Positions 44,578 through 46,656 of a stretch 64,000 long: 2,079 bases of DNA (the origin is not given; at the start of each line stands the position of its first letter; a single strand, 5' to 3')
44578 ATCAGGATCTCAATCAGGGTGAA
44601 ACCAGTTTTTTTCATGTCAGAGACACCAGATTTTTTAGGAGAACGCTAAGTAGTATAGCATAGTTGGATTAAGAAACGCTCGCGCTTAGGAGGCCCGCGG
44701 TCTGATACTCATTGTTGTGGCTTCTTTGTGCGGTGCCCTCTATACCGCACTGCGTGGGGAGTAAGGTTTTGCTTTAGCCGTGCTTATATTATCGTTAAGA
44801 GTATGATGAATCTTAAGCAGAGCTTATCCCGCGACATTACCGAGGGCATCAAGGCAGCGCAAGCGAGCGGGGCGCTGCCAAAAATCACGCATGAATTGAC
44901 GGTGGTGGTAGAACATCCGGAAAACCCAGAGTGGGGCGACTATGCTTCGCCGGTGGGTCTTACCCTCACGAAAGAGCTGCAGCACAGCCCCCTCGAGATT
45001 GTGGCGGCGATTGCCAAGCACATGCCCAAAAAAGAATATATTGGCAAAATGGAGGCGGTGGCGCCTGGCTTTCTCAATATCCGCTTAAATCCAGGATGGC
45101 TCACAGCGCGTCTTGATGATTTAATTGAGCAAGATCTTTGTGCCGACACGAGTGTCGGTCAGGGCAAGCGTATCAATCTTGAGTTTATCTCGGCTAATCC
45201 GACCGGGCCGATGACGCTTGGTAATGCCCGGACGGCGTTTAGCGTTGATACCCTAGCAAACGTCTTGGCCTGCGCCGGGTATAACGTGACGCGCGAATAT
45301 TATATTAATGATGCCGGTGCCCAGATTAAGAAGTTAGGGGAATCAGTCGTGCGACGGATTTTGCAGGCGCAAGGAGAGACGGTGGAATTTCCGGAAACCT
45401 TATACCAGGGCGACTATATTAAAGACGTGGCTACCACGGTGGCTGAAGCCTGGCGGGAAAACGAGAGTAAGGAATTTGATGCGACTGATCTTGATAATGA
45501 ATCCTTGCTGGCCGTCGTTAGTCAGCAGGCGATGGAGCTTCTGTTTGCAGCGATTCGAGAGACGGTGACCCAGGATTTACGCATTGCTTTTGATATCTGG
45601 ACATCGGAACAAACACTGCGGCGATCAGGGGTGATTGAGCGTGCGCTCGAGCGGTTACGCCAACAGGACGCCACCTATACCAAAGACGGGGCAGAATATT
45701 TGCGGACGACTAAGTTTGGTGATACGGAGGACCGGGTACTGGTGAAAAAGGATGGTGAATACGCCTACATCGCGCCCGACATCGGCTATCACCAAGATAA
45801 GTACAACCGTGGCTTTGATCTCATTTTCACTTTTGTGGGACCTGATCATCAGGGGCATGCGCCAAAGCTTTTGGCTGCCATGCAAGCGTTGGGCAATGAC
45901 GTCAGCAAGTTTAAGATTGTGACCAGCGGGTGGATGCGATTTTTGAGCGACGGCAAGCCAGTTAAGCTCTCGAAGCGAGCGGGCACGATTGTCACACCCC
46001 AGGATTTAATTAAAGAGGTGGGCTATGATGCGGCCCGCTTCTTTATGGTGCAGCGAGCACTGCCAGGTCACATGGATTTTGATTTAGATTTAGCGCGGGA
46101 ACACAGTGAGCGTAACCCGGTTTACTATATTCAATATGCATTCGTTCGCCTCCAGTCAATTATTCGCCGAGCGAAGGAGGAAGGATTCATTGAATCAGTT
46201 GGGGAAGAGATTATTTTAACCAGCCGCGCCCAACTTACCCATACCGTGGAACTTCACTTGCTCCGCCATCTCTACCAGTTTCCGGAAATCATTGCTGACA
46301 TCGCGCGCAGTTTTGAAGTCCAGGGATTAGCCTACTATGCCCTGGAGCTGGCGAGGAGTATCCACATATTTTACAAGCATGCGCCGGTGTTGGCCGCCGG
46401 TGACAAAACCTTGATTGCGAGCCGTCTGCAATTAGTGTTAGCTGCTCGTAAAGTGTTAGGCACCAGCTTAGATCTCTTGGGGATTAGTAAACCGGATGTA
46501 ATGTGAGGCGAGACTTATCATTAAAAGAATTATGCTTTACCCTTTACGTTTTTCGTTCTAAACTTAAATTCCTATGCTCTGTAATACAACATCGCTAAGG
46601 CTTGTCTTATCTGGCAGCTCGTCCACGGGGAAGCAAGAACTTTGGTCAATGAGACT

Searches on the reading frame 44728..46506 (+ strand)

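Call 18: search_protein_families(library=pfam, proteins=[window:44728-46506:+], max_evalue=0.0001)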
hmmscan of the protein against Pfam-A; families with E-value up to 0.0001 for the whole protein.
window:44728-46506:+ (592 aa): 3 families
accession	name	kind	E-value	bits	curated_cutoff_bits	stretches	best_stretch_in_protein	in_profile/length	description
PF05746.21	DALR_1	-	7.3e-27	94.2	22.3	1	468-592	1-117/117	DALR anticodon binding domain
PF03485.21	Arg_tRNA_synt_N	-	1.2e-16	61.5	21.5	1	41-120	11-85/85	Arginyl tRNA synthetase N terminal domain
PF00750.26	tRNA-synt_1d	-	3.6e-16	59.5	23.3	1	136-431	9-298/349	tRNA synthetases class I (R), catalytic domain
